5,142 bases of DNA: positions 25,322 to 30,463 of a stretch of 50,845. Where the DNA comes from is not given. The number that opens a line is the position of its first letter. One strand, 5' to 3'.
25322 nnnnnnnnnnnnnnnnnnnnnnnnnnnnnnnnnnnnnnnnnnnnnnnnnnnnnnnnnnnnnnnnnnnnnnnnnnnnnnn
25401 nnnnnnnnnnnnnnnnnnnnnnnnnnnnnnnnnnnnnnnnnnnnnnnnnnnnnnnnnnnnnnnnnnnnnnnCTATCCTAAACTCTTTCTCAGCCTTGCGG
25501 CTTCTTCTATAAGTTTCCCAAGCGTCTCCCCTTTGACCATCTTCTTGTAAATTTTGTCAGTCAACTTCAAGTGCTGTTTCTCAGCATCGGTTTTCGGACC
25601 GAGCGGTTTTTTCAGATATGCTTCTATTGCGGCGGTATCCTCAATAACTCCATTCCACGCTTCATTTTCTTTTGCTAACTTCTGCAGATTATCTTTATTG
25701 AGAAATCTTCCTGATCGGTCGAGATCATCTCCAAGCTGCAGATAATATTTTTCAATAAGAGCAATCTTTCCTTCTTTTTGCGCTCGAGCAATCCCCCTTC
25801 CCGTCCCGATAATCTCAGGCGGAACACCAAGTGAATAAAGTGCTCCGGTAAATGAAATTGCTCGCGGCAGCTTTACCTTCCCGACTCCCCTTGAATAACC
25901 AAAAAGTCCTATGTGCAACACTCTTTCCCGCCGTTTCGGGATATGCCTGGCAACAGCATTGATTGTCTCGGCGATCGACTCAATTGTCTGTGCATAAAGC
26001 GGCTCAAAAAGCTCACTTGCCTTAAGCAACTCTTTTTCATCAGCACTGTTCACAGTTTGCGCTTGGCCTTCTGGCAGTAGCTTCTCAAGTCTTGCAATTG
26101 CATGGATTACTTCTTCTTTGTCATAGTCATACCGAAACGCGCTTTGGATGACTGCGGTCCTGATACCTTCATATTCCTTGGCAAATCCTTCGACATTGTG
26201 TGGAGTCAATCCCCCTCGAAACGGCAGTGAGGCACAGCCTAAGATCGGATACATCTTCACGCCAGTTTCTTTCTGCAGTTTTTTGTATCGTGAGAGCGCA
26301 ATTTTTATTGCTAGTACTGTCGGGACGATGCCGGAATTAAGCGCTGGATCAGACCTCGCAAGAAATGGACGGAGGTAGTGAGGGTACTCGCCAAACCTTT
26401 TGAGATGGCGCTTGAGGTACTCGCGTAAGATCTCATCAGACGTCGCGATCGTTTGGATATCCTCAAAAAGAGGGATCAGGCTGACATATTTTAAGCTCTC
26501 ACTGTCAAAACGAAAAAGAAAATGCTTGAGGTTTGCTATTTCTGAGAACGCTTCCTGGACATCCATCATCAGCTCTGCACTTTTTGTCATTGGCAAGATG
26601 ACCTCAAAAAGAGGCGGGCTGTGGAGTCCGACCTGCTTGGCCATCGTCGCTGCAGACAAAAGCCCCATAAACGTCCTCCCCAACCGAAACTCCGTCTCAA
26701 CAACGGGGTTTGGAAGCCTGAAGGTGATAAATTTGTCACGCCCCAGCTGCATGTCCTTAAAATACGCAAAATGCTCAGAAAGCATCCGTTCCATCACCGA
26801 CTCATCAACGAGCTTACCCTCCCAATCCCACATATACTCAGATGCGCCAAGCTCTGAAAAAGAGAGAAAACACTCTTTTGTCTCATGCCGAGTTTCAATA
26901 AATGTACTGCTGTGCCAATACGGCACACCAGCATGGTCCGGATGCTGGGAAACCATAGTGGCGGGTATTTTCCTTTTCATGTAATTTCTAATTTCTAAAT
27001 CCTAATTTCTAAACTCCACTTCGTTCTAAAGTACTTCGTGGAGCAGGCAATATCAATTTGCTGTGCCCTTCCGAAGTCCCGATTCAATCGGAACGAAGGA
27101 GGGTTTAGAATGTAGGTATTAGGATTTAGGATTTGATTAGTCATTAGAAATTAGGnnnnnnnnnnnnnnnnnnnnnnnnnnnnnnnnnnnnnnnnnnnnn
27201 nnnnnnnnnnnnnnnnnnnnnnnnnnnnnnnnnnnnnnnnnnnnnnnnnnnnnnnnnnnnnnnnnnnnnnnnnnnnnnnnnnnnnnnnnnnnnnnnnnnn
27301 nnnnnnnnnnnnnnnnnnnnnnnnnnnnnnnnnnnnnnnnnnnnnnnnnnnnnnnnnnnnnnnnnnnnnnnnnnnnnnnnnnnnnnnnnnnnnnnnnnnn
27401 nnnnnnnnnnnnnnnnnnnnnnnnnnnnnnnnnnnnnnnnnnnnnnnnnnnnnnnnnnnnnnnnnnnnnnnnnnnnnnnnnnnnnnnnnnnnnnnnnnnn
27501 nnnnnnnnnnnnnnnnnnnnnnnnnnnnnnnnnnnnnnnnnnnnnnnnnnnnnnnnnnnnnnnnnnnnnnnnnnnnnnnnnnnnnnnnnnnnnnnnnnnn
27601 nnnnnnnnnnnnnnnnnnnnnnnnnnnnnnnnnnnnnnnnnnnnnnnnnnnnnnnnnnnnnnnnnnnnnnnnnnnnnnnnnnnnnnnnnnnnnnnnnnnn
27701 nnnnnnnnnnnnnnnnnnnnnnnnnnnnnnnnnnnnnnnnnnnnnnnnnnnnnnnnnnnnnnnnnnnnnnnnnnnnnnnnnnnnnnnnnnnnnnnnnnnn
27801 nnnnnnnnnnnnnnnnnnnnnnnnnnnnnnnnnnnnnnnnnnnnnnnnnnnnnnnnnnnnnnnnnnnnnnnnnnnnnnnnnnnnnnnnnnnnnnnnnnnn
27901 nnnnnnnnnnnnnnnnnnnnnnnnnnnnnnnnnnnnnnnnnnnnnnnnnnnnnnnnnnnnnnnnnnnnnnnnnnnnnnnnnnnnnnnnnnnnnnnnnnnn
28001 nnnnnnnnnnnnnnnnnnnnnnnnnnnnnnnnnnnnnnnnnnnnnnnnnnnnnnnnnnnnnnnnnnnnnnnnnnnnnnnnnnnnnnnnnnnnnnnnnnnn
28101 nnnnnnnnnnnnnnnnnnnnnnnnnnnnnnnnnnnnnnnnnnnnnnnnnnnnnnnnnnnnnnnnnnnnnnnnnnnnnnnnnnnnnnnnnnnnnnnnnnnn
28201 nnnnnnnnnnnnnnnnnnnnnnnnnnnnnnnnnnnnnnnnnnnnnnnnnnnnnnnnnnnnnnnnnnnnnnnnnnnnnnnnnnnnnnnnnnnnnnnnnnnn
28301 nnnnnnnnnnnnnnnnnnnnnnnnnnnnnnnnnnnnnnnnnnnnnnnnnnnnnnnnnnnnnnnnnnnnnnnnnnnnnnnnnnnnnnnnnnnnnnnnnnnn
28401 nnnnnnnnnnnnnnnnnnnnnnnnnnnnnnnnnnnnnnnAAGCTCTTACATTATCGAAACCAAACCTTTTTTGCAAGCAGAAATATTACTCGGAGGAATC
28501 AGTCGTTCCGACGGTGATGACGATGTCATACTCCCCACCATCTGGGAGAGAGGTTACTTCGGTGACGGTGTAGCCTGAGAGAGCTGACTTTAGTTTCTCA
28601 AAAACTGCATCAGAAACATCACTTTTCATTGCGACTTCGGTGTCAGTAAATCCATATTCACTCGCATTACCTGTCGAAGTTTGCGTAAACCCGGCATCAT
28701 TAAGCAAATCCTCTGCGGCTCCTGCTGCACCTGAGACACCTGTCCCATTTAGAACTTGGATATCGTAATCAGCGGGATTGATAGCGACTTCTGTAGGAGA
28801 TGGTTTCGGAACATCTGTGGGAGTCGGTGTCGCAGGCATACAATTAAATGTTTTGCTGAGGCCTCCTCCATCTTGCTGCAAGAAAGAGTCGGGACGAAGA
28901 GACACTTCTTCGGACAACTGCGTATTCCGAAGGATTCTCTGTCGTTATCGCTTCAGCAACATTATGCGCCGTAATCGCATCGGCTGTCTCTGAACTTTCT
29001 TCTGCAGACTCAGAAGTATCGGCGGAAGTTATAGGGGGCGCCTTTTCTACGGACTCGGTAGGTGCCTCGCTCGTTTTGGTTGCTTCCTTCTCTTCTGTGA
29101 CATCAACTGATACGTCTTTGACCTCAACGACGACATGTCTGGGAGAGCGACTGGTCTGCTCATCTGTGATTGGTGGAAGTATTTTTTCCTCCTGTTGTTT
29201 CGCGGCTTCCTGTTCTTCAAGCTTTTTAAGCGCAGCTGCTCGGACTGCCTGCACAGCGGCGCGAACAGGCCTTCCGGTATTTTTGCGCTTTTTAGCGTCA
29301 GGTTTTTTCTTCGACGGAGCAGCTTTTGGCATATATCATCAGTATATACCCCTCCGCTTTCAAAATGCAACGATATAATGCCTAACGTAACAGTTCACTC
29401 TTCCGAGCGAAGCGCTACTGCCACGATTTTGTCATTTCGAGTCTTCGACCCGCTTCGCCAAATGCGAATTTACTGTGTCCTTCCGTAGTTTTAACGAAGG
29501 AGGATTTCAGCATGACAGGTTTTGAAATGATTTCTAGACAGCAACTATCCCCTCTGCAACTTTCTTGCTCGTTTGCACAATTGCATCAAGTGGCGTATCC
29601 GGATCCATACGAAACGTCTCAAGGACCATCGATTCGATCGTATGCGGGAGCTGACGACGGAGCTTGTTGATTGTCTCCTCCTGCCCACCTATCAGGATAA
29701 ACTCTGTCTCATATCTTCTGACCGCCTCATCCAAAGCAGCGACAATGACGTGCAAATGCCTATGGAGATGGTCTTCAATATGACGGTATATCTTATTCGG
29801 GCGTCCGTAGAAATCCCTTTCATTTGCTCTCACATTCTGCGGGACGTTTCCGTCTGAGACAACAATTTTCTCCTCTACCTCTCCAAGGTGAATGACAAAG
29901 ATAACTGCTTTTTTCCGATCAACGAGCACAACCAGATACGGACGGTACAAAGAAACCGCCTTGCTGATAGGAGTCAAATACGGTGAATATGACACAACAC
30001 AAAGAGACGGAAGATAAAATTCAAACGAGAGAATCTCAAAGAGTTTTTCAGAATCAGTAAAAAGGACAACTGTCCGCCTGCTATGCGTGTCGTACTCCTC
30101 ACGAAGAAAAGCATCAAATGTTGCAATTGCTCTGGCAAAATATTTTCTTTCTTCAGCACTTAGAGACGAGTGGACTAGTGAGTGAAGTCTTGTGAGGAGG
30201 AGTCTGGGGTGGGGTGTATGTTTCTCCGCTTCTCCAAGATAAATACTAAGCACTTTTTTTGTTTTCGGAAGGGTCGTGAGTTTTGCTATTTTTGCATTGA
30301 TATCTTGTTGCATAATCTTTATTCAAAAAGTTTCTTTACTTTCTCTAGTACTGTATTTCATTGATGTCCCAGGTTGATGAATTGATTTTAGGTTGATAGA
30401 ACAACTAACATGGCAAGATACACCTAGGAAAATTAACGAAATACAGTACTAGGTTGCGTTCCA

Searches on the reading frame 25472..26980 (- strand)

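Call 70: search_protein_families(library=pfam, proteins=[window:25472-26980:-], max_evalue=0.00001)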
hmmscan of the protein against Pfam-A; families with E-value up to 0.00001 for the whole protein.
window:25472-26980:- (502 aa): 1 family
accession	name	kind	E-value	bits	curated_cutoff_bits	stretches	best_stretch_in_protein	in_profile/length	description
PF14010.12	PEPcase_2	-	8.6e-137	457.1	25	1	5-502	1-493/493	Phosphoenolpyruvate carboxylase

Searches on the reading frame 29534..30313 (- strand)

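Call 70: search_protein_families(library=pfam, proteins=[window:29534-30313:-], max_evalue=0.00001)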
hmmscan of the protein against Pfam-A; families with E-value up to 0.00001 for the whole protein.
window:29534-30313:- (259 aa): 2 families
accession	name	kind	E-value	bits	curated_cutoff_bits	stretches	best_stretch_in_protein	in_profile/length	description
PF18854.6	baeRF_family10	-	2.7e-18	67.1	27.1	1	111-247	1-136/143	Bacterial archaeo-eukaryotic release factor family 10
PF18844.6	baeRF_family2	-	6e-09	36.6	26.9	1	125-233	1-106/149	Bacterial archaeo-eukaryotic release factor family 2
